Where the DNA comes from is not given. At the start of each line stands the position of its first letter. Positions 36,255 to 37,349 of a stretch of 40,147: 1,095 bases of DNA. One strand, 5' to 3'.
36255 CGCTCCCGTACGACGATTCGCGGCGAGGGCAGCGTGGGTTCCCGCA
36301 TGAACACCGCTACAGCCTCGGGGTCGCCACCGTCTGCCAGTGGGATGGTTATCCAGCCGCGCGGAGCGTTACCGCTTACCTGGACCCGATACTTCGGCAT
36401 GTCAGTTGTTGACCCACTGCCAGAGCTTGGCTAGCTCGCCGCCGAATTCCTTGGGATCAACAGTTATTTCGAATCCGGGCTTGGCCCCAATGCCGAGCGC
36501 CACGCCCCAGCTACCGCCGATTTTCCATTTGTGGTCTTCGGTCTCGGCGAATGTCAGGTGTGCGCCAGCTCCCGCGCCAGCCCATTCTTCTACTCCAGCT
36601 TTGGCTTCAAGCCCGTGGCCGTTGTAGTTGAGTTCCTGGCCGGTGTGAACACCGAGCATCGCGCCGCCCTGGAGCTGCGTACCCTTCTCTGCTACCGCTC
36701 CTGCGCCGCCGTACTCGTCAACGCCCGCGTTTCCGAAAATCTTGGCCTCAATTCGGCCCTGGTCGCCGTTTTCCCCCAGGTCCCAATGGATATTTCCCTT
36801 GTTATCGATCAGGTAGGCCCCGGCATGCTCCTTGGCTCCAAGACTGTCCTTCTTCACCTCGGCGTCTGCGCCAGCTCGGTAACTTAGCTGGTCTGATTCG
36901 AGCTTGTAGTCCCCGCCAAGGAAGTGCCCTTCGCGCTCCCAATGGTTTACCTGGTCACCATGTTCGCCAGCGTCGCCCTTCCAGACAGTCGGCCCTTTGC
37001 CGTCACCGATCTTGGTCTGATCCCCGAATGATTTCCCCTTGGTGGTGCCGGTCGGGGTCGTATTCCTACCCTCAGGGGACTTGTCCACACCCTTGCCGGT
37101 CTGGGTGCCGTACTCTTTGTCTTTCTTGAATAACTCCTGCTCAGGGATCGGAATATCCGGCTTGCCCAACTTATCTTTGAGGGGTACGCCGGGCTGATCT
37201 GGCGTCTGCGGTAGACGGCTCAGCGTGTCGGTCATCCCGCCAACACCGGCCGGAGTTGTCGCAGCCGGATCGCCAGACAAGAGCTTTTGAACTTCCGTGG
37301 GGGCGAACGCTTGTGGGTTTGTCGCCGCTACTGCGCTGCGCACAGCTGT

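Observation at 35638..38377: Low-GC four-gene minus-strand cassette between lysis genes and int: helical partner, WXG-motif polymorphic toxin, coupled immunity gene, lipoprotein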

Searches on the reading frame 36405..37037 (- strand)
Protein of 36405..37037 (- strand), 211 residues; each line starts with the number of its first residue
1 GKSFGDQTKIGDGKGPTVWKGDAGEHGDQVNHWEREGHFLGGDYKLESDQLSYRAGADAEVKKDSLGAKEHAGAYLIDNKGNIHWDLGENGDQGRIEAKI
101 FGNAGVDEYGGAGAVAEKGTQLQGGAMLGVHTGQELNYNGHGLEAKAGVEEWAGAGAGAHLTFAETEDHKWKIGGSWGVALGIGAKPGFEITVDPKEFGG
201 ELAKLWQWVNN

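Call 17: find_homologous_proteins(query=window:36405-37037:-, max_evalue=0.001)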
Query window:36405-37037:- (211 aa): 3 proteins with E <= 0.001 among 414 candidates.
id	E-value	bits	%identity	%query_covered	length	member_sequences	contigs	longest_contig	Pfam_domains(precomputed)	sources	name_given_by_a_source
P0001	2.1e-76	275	63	99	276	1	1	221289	-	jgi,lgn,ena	-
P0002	5.8e-71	257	60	99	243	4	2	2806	-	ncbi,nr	ncbi:Uncharacterised protein [Mycobacteroides abscessus]|nr:Uncharacterised protein [Mycobacteroides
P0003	7.1e-66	241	63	99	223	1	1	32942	-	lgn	-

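Call 30: search_protein_representatives(protein=window:36405-37037:-)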
Query: 211 residues. Proteins with E-value up to 0.001 (for the whole library): 26; up to 1e-10: 5; up to 1e-30: 3. The best 26 are listed.
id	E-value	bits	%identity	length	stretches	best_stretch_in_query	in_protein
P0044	2.9e-86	305.8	71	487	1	2-211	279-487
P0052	4.2e-85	302.0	67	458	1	3-211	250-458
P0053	5.2e-69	249.3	59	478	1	3-211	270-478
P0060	4.9e-15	72.7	36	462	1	4-208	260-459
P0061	7.6e-15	72.1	35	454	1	2-210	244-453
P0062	1.7e-09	54.5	57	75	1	146-198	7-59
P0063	5.0e-08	49.8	38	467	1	72-205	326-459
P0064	2.6e-07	47.4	39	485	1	87-197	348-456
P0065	4.7e-07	46.6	33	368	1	4-210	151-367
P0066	3.0e-06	43.9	33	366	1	65-198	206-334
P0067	7.4e-06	42.7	38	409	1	51-198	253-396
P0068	1.0e-05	42.2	39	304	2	110-185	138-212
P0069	3.1e-05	40.6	37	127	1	101-201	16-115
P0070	3.1e-05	40.6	35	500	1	20-198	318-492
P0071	6.6e-05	39.6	39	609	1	54-198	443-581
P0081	9.8e-04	35.7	35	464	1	40-198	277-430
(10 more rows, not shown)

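Call 53: find_encoding_contigs(protein=P0060, flank=5000, max_places=2)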
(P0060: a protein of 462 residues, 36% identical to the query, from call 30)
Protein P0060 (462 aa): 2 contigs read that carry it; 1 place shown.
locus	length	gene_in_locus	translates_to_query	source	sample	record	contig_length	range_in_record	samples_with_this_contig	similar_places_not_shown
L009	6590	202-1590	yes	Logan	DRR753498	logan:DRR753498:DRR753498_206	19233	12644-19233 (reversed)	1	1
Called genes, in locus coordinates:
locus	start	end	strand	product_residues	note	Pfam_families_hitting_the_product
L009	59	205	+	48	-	-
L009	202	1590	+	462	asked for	-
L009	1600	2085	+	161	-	-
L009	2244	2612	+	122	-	PF14230:DUF4333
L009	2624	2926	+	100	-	-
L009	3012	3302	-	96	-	-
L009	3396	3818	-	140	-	-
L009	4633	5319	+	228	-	PF01209:Ubie_methyltran, PF13489:Methyltransf_23, PF13847:Methyltransf_31, PF08241:Methyltransf_11, PF08242:Methyltransf_12, PF13649:Methyltransf_25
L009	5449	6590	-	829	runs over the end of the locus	PF02687:FtsX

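Call 54: find_encoding_contigs(protein=P0081, flank=5000, max_places=2)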
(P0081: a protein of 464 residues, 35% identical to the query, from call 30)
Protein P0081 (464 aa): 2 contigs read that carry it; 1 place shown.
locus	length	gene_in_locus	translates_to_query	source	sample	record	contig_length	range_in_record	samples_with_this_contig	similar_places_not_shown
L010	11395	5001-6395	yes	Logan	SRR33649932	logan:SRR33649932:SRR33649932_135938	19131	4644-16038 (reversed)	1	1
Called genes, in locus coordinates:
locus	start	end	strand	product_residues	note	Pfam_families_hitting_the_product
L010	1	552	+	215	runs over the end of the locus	PF00072:Response_reg, PF00196:GerE (weak)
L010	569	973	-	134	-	PF02575:YbaB_DNA_bd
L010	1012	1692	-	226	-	-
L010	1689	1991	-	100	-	-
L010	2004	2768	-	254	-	PF14011:ESX-1_EspG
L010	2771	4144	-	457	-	PF00823:PPE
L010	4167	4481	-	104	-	-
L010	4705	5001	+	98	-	-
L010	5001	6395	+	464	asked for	PF21725:T7SS_signal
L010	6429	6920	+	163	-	-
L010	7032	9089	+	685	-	PF13374:TPR_10 (faint), PF13424:TPR_12 (faint)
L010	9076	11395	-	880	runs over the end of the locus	PF13424:TPR_12, PF13432:TPR_16 (weak), PF13374:TPR_10 (weak), PF13424:TPR_12, PF13432:TPR_16 (weak), PF13424:TPR_12, PF17874:TPR_MalT, PF13424:TPR_12, +12 more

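Call 57: find_encoding_contigs(protein=P0063, flank=4000, max_places=1)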
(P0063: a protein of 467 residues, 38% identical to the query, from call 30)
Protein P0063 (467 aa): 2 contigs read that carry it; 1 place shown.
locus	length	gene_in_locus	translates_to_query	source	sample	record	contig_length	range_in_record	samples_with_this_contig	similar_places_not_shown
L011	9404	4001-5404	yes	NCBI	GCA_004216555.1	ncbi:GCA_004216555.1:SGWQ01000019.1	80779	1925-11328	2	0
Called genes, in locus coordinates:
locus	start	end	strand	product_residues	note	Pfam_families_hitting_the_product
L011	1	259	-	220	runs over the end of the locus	PF00072:Response_reg, PF08281:Sigma70_r4_2 (weak), PF00196:GerE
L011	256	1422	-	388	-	PF07730:HisKA_3, PF02518:HATPase_c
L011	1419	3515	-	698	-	PF03176:MMPL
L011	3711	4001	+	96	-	-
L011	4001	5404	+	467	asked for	PF21725:T7SS_signal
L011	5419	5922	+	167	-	-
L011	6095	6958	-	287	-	PF08021:FAD_binding_9, PF04954:SIP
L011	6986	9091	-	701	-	PF03176:MMPL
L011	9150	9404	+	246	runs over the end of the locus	PF00072:Response_reg, PF00486:Trans_reg_C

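Call 58: find_encoding_contigs(protein=P0070, flank=4000, max_places=1)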
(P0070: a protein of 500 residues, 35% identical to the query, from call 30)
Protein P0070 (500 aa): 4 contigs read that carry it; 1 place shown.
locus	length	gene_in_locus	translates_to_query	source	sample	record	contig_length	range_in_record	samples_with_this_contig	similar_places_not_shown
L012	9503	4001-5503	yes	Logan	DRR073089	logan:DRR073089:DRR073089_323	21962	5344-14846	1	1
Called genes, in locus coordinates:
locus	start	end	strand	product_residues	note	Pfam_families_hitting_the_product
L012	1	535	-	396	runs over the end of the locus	PF11203:EccE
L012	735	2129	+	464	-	PF05108:T7SS_ESX1_EccB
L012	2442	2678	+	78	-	-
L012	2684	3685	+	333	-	-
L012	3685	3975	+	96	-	-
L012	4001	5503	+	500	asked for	-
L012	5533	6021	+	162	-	-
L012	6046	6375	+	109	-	-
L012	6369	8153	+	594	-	PF06259:Abhydrolase_8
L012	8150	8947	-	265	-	PF04072:LCM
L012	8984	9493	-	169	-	-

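Call 68: search_dna_similar(query=window:36405-37037:-, collection=phages, mode=protein, max_rows=40, max_evalue=0.001)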
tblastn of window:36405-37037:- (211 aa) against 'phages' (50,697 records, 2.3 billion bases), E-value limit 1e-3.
Records with a match: 7; places in all: 7; records where one place covers at least 80% of the query: 7.
Best place of each record, by identity: >=99% 2; 60-80% 5.
By first word of the organism name: Mycobacterium 7.
By host as written in the record: GD89 1; Mycobacterium abscessus GD89 1; Mycobacterium abscessus GD16 1; Mycobacterium abscessus T36 1; Mycobacterium abscessus T49 1; Mycobacterium abscessus GD54 1; Mycobacterium abscessus GD86 1.
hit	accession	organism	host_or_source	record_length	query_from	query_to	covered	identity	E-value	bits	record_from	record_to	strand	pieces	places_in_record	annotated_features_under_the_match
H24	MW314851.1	Mycobacterium phage phiGD89-1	GD89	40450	3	211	99%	99.5%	2e-121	384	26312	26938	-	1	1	35: WXG100 domain protein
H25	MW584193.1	Mycobacterium phage prophi89-1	Mycobacterium abscessus GD89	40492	3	211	99%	99.5%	2e-121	384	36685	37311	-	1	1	59: polymorphic toxin protein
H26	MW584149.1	Mycobacterium phage prophiGD16-1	Mycobacterium abscessus GD16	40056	4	211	99%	68.8%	5e-69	233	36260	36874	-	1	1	55: polymorphic toxin protein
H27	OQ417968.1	Mycobacterium phage prophiT36-2b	Mycobacterium abscessus T36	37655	4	211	99%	68.3%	1e-68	233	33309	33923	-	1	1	51: polymorphic toxin protein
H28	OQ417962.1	Mycobacterium phage prophiT49-2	Mycobacterium abscessus T49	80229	4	211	99%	66.8%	2e-67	229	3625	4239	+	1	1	5: eSX-1 secretion system protein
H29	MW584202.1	Mycobacterium phage prophiGD54-2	Mycobacterium abscessus GD54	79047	1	211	100%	61.6%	1e-64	221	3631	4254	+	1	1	5: polymorphic toxin protein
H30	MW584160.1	Mycobacterium phage prophi86-1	Mycobacterium abscessus GD86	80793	4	211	99%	60.1%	6e-61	210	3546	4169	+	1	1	6: polymorphic toxin protein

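Call 70: get_annotated_region(hit=H28, flank=2500)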
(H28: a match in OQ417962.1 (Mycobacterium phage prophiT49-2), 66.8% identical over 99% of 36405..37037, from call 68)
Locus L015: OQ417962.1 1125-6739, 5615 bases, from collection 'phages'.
description: Mycobacterium phage prophiT49-2, complete genome.
organism: Mycobacterium phage prophiT49-2 (NCBI taxid 3032460)
taxonomy: Viruses; Duplodnaviria; Heunggongvirae; Uroviricota; Caudoviricetes; Vilmaviridae; Mclasvirinae
host: Mycobacterium abscessus T49; source: -; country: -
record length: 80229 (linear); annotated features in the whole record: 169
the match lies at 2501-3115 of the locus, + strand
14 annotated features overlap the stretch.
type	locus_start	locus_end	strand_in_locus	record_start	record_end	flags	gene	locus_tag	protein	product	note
CDS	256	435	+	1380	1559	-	1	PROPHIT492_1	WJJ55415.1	hypothetical protein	-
CDS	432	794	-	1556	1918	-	2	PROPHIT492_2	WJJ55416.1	hypothetical protein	-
CDS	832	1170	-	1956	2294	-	3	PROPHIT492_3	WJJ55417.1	hypothetical protein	-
CDS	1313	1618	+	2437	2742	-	4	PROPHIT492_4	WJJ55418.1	WXG100 domain protein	-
CDS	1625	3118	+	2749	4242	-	5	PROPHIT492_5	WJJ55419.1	eSX-1 secretion system protein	ESX-1 secretion system protein, PE-PPE family type VII secretion target protein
CDS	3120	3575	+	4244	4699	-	6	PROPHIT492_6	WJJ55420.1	lipoprotein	lipoprotein LpqN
CDS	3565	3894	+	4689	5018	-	7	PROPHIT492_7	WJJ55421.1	lipoprotein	lipoprotein LppA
CDS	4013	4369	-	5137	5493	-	8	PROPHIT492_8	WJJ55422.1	hypothetical protein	-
CDS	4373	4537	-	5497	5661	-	9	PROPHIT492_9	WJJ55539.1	hypothetical protein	-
CDS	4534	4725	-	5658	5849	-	10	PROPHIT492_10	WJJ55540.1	hypothetical protein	-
CDS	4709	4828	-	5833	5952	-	11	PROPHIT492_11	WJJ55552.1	hypothetical protein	-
CDS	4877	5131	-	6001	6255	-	12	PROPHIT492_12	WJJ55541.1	hypothetical protein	-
CDS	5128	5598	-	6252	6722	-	13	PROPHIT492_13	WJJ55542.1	Ea22-like protein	-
CDS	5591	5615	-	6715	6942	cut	14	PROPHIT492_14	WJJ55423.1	RNA polymerase inhibitor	-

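Call 71: get_annotated_region(hit=H29, flank=2500)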
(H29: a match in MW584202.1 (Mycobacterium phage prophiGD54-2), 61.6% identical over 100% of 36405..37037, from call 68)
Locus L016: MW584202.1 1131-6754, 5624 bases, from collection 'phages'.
description: Mycobacterium phage prophiGD54-2, complete genome.
organism: Mycobacterium phage prophiGD54-2 (NCBI taxid 2813270)
taxonomy: Viruses; Duplodnaviria; Heunggongvirae; Uroviricota; Caudoviricetes; Vilmaviridae; Mclasvirinae
host: Mycobacterium abscessus GD54; source: -; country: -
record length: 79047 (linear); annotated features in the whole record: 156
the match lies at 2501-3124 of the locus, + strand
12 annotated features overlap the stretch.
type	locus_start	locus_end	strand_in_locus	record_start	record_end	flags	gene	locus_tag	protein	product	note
CDS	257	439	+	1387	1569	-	1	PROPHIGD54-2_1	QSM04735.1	hypothetical protein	-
CDS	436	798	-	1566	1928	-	2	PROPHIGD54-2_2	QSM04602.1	hypothetical protein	-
CDS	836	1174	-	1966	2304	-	3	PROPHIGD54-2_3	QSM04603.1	hypothetical protein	-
CDS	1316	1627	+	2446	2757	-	4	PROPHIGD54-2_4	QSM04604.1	WXG motif protein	-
CDS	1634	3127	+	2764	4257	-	5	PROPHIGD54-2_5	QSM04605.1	polymorphic toxin protein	polymorphic toxin protein, WXG motif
CDS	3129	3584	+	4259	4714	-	6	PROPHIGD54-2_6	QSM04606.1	lipoprotein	lipoprotein LpqN; lipoprotein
CDS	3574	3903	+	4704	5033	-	7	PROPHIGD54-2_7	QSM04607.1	hypothetical protein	-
CDS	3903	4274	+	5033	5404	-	8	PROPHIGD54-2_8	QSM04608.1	hypothetical protein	-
CDS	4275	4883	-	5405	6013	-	9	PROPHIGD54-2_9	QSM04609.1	endonuclease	-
CDS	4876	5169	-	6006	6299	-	10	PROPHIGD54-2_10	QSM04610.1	hypothetical protein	-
CDS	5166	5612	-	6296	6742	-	11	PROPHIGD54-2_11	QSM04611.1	hypothetical protein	-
CDS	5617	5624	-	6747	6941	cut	12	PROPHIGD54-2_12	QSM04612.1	hypothetical protein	-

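Call 72: get_annotated_region(hit=H30, flank=2500)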
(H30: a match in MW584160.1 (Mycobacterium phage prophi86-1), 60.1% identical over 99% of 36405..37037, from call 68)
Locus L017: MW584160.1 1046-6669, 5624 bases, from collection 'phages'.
description: Mycobacterium phage prophi86-1, complete genome.
organism: Mycobacterium phage prophi86-1 (NCBI taxid 2813222)
taxonomy: Viruses; Duplodnaviria; Heunggongvirae; Uroviricota; Caudoviricetes; Vilmaviridae; Mclasvirinae
host: Mycobacterium abscessus GD86; source: -; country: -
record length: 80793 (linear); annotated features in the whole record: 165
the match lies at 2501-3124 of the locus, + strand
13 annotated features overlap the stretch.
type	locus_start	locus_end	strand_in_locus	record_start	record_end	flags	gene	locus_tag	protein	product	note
CDS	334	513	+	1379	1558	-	2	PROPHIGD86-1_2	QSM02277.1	hypothetical protein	-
CDS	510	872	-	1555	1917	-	3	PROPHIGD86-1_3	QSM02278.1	hypothetical protein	-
CDS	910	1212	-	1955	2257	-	4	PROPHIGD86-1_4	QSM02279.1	hypothetical protein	-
CDS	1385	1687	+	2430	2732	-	5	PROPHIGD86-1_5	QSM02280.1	WXG motif protein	-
CDS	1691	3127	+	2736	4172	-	6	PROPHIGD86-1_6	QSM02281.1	polymorphic toxin protein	polymorphic toxin protein, WXG motif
CDS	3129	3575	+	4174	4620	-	7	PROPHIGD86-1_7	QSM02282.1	lipoprotein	lipoprotein LpqN; lipoprotein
CDS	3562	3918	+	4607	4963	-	8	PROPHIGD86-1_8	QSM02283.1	hypothetical protein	-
CDS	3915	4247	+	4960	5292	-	9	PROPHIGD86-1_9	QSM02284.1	hypothetical protein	-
CDS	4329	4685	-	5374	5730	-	10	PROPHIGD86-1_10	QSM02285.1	hypothetical protein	-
CDS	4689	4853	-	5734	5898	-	11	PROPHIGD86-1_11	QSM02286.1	hypothetical protein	-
CDS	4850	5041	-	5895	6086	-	12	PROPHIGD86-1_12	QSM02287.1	hypothetical protein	-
CDS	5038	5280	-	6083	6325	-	13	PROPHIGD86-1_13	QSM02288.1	hypothetical protein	-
CDS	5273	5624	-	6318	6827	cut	14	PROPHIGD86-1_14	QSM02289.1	hypothetical protein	-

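Call 81: search_dna_similar(query=window:36405-37037:-, collection=plasmids, mode=protein, max_rows=20, max_evalue=0.001)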
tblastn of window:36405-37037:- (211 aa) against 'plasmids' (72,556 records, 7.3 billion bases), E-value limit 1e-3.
No match.

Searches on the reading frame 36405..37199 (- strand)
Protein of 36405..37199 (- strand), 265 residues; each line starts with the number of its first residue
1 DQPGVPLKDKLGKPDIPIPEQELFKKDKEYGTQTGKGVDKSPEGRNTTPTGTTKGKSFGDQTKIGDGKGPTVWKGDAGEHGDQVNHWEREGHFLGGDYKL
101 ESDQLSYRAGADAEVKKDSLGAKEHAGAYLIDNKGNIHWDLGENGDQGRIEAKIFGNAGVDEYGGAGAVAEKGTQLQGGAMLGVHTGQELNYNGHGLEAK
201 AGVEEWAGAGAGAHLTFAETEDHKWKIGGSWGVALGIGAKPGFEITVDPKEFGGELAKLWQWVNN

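Call 34: predict_structure(alignment_id=A2)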
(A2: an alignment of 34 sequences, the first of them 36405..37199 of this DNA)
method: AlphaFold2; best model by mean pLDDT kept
length: 265 residues; sequences in the alignment: 34
mean_pLDDT: 60.4   pTM: 0.46
mean pLDDT of the five models: 60.4, 59.1, 56.2, 50.4, 50.0
residues with pLDDT >= 90: 1; 70-90: 119; 50-70: 62; < 50: 83
segments of 3 or more residues with pLDDT < 50: 1-65, 173-180, 209-213
pLDDT, mean of each block of 10 residues (from residue 1): 35 35 31 27 28 30 52 75 83 84 79 73 71 83 76 74 55 44 64 77 61 55 68 57 74 74 73
secondary structure, 60 per line:
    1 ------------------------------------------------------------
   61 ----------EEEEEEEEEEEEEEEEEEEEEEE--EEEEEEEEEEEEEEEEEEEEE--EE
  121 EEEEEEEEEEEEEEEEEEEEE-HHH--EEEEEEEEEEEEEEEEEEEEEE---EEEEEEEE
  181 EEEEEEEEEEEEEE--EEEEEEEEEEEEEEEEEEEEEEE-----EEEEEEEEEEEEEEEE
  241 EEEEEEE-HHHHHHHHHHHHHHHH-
elements in order: E71-93 E96-116 E119-141 E148-169 E173-194 E197-219 E225-247 H249-264

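Call 49: fold_search(model_id=the predicted structure, library=pdb)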
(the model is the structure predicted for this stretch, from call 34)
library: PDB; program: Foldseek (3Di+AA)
matches with E <= 10: 615; with E <= 0.001: 0
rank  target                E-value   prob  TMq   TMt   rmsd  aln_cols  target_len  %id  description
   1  9fzd_A                1.1e-02  0.80  0.19  0.26  19.2       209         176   10  Structure of OmpA-long in complex with nanobody Nb39 (released 2024-07-17)
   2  4rlc                  3.3e-02  0.60  0.16  0.27  15.7       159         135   10  Crystal structure of the N-terminal beta-barrel domain of Pseudomonas aeruginosa OprF (released 2015-04-22)
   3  4ft6                  7.5e-02  0.11  0.12  0.10  20.4       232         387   10  Crystal Structure of Pseudomonas aeruginosa OccK9 (OpdG) (released 2013-07-24)
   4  3dcd_A                8.7e-02  0.09  0.12  0.11  17.4       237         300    9  X-ray structure of the galactose mutarotase related enzyme Q5FKD7 from Lactobacillus acidophilus at the resolution 1.9 (released 2008-07-29)
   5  3szd_A                1.1e-01  0.07  0.11  0.09  20.6       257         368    9  Crystal structure of Pseudomonas aeruginosa OccK2 (OpdF) (released 2012-02-08)
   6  2qom_B                1.1e-01  0.15  0.16  0.16  20.2       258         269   11  The crystal structure of the E.coli EspP autotransporter Beta-domain. (released 2007-11-13)
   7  9hjm_F                1.2e-01  0.44  0.23  0.17  19.8       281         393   10  Porphyromonas gingivalis BAM complex (released 2025-11-19)
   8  4fsp                  1.2e-01  0.12  0.15  0.12  20.9       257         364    8  Crystal Structure of Pseudomonas aeruginosa OccK11 (OpdR) (released 2013-07-24)
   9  3slo                  1.3e-01  0.16  0.17  0.15  21.1       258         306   10  Pre-cleavage Structure of the Autotransporter EspP - N1023D mutant (released 2011-11-16)
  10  1bxw                  1.4e-01  0.21  0.16  0.23  19.0       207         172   10  OUTER MEMBRANE PROTEIN A (OMPA) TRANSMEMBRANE DOMAIN (released 1998-10-14)
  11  1k1x_B                1.4e-01  0.08  0.09  0.05  20.1       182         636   12  Crystal structure of 4-alpha-glucanotransferase from thermococcus litoralis (released 2003-06-17)
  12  4aui_A                1.5e-01  0.21  0.18  0.17  13.7       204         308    4  STRUCTURE AND FUNCTION OF THE PORB PORIN FROM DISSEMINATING N. GONORRHOEAE (released 2012-10-10)
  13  4ctd_A                1.8e-01  0.07  0.12  0.13  17.9       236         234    8  X-ray structure of an engineered OmpG loop6-deletion (released 2014-08-13)
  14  8prn                  2.0e-01  0.35  0.21  0.19  14.8       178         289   10  E1M, K50A, R52A, D97A, E99A MUTANT OF RH. BLASTICA PORIN (released 1998-08-12)
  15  5a1u_E                2.4e-01  0.21  0.15  0.05  17.9       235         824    7  The structure of the COPI coat triad (released 2015-07-08)
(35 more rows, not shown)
